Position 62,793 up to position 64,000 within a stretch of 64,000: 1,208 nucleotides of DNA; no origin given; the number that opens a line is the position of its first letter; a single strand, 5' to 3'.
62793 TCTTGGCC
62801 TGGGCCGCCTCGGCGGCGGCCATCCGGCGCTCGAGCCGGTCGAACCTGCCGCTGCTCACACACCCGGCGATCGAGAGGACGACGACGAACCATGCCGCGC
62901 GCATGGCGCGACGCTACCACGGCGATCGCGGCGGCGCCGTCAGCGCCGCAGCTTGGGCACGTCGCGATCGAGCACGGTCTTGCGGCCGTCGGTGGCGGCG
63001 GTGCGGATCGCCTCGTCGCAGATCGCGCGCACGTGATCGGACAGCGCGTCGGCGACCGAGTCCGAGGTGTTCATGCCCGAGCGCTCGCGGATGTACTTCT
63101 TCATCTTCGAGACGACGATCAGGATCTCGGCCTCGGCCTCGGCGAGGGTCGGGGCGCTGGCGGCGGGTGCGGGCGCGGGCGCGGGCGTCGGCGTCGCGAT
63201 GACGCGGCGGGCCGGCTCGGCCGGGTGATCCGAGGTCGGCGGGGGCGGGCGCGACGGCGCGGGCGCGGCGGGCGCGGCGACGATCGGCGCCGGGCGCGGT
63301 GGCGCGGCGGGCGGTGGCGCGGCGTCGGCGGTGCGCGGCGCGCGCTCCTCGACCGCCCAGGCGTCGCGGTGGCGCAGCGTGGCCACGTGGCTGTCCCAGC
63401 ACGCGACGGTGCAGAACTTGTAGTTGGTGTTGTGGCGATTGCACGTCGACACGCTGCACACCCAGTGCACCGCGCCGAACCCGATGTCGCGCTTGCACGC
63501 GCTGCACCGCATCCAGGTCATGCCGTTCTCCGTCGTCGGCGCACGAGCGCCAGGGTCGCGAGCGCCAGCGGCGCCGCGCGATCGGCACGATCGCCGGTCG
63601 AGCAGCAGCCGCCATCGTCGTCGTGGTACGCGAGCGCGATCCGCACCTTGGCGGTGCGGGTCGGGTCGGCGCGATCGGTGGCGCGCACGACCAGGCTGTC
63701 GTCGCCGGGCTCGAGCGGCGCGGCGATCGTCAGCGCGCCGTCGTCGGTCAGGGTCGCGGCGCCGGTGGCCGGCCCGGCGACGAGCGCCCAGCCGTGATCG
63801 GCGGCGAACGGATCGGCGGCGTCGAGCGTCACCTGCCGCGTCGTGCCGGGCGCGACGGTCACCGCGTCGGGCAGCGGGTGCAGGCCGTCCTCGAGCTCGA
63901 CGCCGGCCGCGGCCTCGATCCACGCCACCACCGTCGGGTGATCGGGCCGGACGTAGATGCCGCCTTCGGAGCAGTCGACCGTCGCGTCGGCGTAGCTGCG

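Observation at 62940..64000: Zinc-ribbon/histone-fold (DUF1931-like, GRKT signature) protein translationally coupled to a MYXO-CTERM surface protein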

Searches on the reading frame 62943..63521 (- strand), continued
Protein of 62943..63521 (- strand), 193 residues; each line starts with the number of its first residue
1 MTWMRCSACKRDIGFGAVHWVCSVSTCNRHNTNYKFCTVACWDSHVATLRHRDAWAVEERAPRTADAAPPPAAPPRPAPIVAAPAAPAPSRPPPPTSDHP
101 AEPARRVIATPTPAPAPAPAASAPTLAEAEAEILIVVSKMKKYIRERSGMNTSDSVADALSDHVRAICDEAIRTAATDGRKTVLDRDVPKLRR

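Call 40: fold_search(model_id=the predicted structure, library=pdb)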
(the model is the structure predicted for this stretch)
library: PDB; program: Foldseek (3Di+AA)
matches with E <= 10: 445; with E <= 0.001: 5
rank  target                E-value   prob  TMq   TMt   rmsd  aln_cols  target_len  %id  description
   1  9ezz_B                5.2e-05  1.00  0.31  0.92   1.8        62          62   44  Bacterial histone protein HBb from Bdellovibrio bacteriovorus bound to DNA (released 2024-06-26)
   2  8fvx                  5.9e-05  1.00  0.30  0.90   0.9        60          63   45  Histone from Bdellovibrio bacteriovorus (released 2023-08-30)
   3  9ezz_A                7.1e-05  1.00  0.30  0.93   0.7        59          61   44  Bacterial histone protein HBb from Bdellovibrio bacteriovorus bound to DNA (released 2024-06-26)
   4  9f0e_A                8.1e-05  1.00  0.30  0.96   0.8        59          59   44  Bacterial histone protein HBb from Bdellovibrio bacteriovorus bound to DNA (released 2024-06-26)
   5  8cmp                  2.0e-04  1.00  0.30  0.95   0.8        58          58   43  DNA-binding bacterial histone protein HBB from Bdellovibrio bacteriovorus (released 2024-03-06)
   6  9qt0_A                2.0e-03  1.00  0.28  0.88   1.2        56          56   36  DNA-binding bacterial histone HLp from Leptospira perolatii (released 2025-12-24)
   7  9f2c_A                2.3e-03  1.00  0.29  0.90   1.1        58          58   34  Archaeal histone protein HTkC from Thermococcus kodakarensis (released 2024-10-02)
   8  9qt1_A                3.3e-03  1.00  0.28  0.90   1.0        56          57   34  Bacterial histone HLp from Leptospira perolatii bound to DNA (released 2025-12-24)
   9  9f2c_B                5.6e-03  1.00  0.28  0.89   1.0        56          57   36  Archaeal histone protein HTkC from Thermococcus kodakarensis (released 2024-10-02)
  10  2rvq_MODEL_1_D        6.7e-02  0.90  0.23  0.31  17.7        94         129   18  Solution structure of the isolated histone H2A-H2B heterodimer (released 2016-05-25)
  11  8bdk_A                1.2e-01  0.99  0.26  0.49   3.1        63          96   21  Structure of a non-canonical histone from archaea (released 2023-07-12)
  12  6kbb_D                1.4e-01  0.99  0.27  0.51   2.4        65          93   18  Role of the DEF/Y motif of Swc5 in histone H2A.Z deposition (released 2020-01-29)
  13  9qv6_A                1.5e-01  0.99  0.25  0.61   2.3        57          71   28  Asgard HHoB hypernucleosome in the closed state (released 2025-10-29)
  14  3a6n_A                1.6e-01  0.98  0.26  0.48   2.4        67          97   13  The nucleosome containing a testis-specific histone variant, human H3T (released 2010-05-26)
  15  2cv5_H                1.7e-01  0.97  0.23  0.42   2.6        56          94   20  Crystal structure of human nucleosome core particle (released 2005-06-28)
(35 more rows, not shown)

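Call 43: search_protein_families(library=pfam, alignment_id=A2, max_evalue=1)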
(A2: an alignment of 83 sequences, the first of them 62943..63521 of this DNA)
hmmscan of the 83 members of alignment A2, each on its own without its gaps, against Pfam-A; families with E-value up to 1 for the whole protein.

A. member 1, window:62943-63521:- (193 aa): 1 family
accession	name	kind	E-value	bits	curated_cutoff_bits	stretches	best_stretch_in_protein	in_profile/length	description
PF00808.29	CBFD_NFYB_HMF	-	0.03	15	21.4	1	154-188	27-61/65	Histone-like transcription factor (CBF/NF-Y) and archaeal histone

B. families by the number of members that match (of 83 scanned): 44 families (the first 25 are shown)
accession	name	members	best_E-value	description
PF00808.29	CBFD_NFYB_HMF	43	1.9e-05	Histone-like transcription factor (CBF/NF-Y) and archaeal histone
PF06467.20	zf-FCS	23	0.021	MYM-type Zinc finger with FCS sequence motif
PF18716.7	VATC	9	0.063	Vms1-associating treble clef domain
PF03107.22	C1_2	8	0.003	C1 domain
PF24461.1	DUF7576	8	0.048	Family of unknown function (DUF7576)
PF04570.20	zf-FLZ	6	0.16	zinc-finger of the FCS-type, C2-C2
PF00125.30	Histone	5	0.016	Core histone H2A/H2B/H3/H4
PF08992.16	QH-AmDH_gamma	3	0.023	Quinohemoprotein amine dehydrogenase, gamma subunit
PF04625.18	DEC-1_N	2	0.0005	DEC-1 protein, N-terminal region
PF18508.7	zf_C2H2_13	2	0.0075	Zinc finger domain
PF17862.7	AAA_lid_3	2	0.011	AAA+ lid domain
PF25813.1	zf_VAL1_N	2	0.039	VAL1-like, N-terminal zinc finger domain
PF09123.17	DUF1931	2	0.086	Domain of unknown function (DUF1931)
PF12660.12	zf-TFIIIC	1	0.0019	Putative zinc-finger of transcription factor IIIC complex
PF14587.12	Glyco_hydr_30_2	1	0.0036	O-Glycosyl hydrolase family 30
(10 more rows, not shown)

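Call 54: search_protein_families(library=pfam, proteins=[L044:1578-4880:+, L046:2635-4950:+, L031:5600-6013:+, L027:5558-6013:+, L067:5540-6964:+, L029:4041-4907:+, L052:2287-4251:+], max_evalue=0.001)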
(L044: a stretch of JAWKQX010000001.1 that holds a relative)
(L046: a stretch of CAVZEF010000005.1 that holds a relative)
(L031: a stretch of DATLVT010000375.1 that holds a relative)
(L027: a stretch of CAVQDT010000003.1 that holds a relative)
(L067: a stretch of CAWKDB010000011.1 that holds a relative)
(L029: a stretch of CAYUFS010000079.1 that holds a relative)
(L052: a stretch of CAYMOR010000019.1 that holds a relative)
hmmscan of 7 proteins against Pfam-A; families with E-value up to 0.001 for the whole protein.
L044:1578-4880:+ (1101 aa): 14 families
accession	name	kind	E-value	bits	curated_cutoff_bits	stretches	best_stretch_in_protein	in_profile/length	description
PF13620.12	CarboxypepD_reg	-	5.4e-90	296.3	32.3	8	853-917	2-70/82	Carboxypeptidase regulatory-like domain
PF13715.12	CarbopepD_reg_2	-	5.8e-27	94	32.2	1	857-917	6-63/88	CarboxypepD_reg-like domain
PF09430.16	EMC7_beta-sandw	-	4.3e-19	69.3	26.6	0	865-910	7-51/122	ER membrane protein complex subunit 7, beta-sandwich domain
PF14686.12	fn3_3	-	1.3e-12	47.7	24.4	0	442-472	30-60/75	Polysaccharide lyase family 4, domain II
PF17210.9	SdrD_B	-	1.3e-11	45.1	29.7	0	847-908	7-68/112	SdrD B-like domain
PF17802.7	SpaA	-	1.2e-09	38.6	23.1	0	419-462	12-57/91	Prealbumin-like fold domain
PF10670.15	DUF4198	-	1.9e-09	38.4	34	0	415-465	152-207/209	Domain of unknown function (DUF4198)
PF02369.22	Big_1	-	1.6e-08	34.9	34.9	0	856-889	24-61/93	Bacterial Ig-like domain (group 1)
PF25020.1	TTR_TEN1-4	-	1.6e-06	28.4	27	0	855-921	11-76/86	Teneurin TTR-like domain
PF20598.4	DUF6795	-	1.8e-06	28.6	27.4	0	414-454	3-46/103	Domain of unknown function (DUF6795)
PF00775.27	Dioxygenase_C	-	5.2e-05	23.2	27.3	0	582-604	31-53/182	Dioxygenase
PF15976.11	CooC_C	-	6.4e-05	23.4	29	0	934-970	21-52/93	CS1-pili formation C-terminal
PF23193.1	NOMO_3rd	-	7.9e-05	23.1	27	0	440-467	61-88/120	NOMO third transthyretin-like domain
PF24421.1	Ig_J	-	0.00015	22.3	29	0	699-723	61-85/104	Tip attachment protein J, Ig-like domain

L046:2635-4950:+ (772 aa): 1 family
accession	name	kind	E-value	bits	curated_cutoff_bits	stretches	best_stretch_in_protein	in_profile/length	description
PF09206.18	ArabFuran-catal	-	2.4e-130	434.7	25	1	458-770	1-314/315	Alpha-L-arabinofuranosidase B, catalytic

L031:5600-6013:+ (138 aa): 1 family
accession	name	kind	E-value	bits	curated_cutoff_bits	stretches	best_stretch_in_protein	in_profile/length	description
PF04972.22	BON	-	5.2e-18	65.5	27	1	68-134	1-68/69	BON domain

L027:5558-6013:+ (152 aa): 0 families

L067:5540-6964:+ (475 aa): 1 family
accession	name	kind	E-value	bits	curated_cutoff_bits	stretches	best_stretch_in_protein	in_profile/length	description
PF00144.29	Beta-lactamase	-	6.6e-55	187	27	1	42-372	2-321/329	Beta-lactamase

L029:4041-4907:+ (289 aa): 5 families
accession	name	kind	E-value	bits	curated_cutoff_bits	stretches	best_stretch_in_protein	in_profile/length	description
PF13508.13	Acetyltransf_7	-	7.3e-15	55.5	27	1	43-121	4-83/84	Acetyltransferase (GNAT) domain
PF00583.31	Acetyltransf_1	-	3.9e-14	53.4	20.7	1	31-120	22-116/116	Acetyltransferase (GNAT) family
PF13673.13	Acetyltransf_10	-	6.8e-11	42.7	23.6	1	33-127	22-114/128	Acetyltransferase (GNAT) domain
PF18014.7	Acetyltransf_18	-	6.8e-11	42.4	22.7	1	161-268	1-111/124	Acetyltransferase (GNAT) domain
PF13527.13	Acetyltransf_9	-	1.5e-08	35.1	25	1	4-120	2-124/127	Acetyltransferase (GNAT) domain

L052:2287-4251:+ (655 aa): 6 families
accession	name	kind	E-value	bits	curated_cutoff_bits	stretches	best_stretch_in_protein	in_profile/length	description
PF00732.25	GMC_oxred_N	-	3.3e-49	168.1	23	1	211-430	3-218/218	GMC oxidoreductase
PF05199.19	GMC_oxred_C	-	1.1e-20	75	24.6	1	504-636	2-139/139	GMC oxidoreductase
PF13618.11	Gluconate_2-dh3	-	7.4e-06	26.8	23.4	1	15-100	2-88/135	Gluconate 2-dehydrogenase subunit 3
PF01266.30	DAO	-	2.4e-05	24.5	27.9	0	345-407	158-208/353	FAD dependent oxidoreductase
PF00890.30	FAD_binding_2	-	2.6e-05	24.1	20.4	0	163-196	1-34/414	FAD binding domain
PF07992.20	Pyr_redox_2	-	3.2e-05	23.9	26.1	1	163-195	2-34/291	Pyridine nucleotide-disulphide oxidoreductase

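Call 61: list_cluster_members(proteins=[P0004, P0013, P0014, P0008, P0016, P0071, P0085, P0091, P0103, P0015])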
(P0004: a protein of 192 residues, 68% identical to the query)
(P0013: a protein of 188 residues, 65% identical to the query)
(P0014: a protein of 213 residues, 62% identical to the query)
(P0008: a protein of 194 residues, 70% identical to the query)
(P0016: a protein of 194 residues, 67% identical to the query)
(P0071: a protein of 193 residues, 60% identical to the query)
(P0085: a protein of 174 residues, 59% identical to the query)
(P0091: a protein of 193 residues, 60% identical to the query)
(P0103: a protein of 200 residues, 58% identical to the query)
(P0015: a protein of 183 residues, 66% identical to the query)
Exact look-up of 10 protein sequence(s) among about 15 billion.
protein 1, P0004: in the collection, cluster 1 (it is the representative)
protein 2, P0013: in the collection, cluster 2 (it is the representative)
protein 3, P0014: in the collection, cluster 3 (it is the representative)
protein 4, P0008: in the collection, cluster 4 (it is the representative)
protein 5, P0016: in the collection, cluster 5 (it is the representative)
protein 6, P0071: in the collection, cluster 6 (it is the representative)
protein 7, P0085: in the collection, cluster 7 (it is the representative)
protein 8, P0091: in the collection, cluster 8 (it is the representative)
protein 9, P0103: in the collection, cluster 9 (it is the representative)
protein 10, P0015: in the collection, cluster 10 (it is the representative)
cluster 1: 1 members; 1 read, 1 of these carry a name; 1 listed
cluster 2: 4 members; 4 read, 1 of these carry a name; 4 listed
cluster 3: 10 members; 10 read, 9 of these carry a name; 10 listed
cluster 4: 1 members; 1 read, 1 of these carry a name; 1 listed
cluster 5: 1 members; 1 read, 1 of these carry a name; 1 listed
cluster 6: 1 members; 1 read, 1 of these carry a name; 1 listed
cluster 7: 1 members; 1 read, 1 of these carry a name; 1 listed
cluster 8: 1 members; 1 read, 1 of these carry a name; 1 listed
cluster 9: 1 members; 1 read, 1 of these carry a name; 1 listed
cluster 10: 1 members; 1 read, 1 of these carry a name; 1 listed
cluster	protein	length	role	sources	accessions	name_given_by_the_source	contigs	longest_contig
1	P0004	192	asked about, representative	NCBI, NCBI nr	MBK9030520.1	MAG: hypothetical protein IPL61_04135 [Myxococcales bacterium] | hypothetical protein [Myxococcales bacterium]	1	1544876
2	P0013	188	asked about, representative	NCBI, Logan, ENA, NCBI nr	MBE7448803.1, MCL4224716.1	MAG: hypothetical protein HS111_07905 [Kofleriaceae bacterium] | hypothetical protein [Kofleriaceae bacterium]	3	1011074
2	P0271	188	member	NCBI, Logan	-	-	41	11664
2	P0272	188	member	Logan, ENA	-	-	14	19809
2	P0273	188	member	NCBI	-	-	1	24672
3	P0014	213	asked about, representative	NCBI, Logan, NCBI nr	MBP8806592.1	MAG: hypothetical protein KBI14_08215 [Kofleriaceae bacterium] | hypothetical protein [Kofleriaceae bacterium]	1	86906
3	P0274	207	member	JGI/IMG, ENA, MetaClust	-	hypothetical protein | \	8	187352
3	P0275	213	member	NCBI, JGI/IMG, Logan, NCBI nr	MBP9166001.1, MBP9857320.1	MAG: hypothetical protein KBG48_01400 [Kofleriaceae bacterium] | hypothetical protein | hypothetical protein [Kofleriaceae bacterium]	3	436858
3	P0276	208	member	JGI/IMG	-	hypothetical protein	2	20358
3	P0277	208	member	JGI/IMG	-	hypothetical protein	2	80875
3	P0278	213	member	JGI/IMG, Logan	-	hypothetical protein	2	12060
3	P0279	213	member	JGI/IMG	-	hypothetical protein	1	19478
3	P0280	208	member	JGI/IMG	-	hypothetical protein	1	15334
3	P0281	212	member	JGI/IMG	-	hypothetical protein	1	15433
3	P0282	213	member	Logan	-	-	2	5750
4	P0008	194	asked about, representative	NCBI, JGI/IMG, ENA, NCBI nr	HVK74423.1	MAG TPA: hypothetical protein VM734_13925 [Kofleriaceae bacterium] | hypothetical protein | hypothetical protein [Kofleriaceae bacterium]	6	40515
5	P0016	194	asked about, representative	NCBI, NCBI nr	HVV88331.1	MAG TPA: hypothetical protein VHE35_35055 [Kofleriaceae bacterium] | hypothetical protein [Kofleriaceae bacterium]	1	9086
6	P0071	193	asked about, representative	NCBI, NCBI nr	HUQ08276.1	MAG TPA: hypothetical protein VM261_37545 [Kofleriaceae bacterium] | hypothetical protein [Kofleriaceae bacterium]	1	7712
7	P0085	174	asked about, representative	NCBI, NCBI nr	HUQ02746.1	MAG TPA: hypothetical protein VM261_09645 [Kofleriaceae bacterium] | hypothetical protein [Kofleriaceae bacterium]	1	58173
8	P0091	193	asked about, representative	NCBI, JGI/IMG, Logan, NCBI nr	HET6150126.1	MAG TPA: hypothetical protein VFH68_21470 [Polyangia bacterium] | hypothetical protein | hypothetical protein [Polyangia bacterium]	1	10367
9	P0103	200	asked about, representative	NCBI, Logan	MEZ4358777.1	MAG: hypothetical protein R3B48_01240 [Kofleriaceae bacterium]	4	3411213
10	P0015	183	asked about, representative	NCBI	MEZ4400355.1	MAG: hypothetical protein R3B06_10075 [Kofleriaceae bacterium]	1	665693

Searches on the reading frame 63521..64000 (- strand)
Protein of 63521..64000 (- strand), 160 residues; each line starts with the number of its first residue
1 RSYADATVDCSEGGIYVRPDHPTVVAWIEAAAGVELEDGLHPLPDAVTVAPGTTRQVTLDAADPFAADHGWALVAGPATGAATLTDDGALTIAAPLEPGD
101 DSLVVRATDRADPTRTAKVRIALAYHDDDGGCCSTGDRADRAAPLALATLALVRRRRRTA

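Call 5: search_protein_families(library=pfam, proteins=[window:63521-64000:-], max_evalue=1)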
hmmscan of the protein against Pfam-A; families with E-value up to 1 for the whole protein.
window:63521-64000:- (160 aa): 3 families
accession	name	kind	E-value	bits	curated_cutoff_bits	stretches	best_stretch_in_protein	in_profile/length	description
PF17963.7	Big_9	-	0.00011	23.5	23.6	1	45-121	9-88/89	Bacterial Ig domain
PF09136.16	Glucodextran_B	-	0.032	14.6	27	1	80-124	38-82/83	Glucodextranase, domain B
PF22352.2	K319L-like_PKD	-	0.11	13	27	1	54-121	11-82/84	K319L-like, PKD domain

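Call 6: search_protein_families(library=ncbifam, proteins=[window:63521-64000:-], max_evalue=1)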
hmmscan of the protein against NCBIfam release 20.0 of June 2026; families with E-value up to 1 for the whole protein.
window:63521-64000:- (160 aa): 3 families
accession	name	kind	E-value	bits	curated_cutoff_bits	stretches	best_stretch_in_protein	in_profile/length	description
NF038112.1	myxo_dep_M36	subfamily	9e-06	23.1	1500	1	56-158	1491-1602/1604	myxosortase-dependent M36 family metallopeptidase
TIGR03901.2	MYXO-CTERM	domain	0.00017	21.9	20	1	129-158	1-33/34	MYXO-CTERM sorting domain-containing protein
NF041894.1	MXAN_6652_fam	equivalog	0.011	15.3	200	1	116-156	167-203/203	MXAN_6652 family MXYO-CTERM-anchored protein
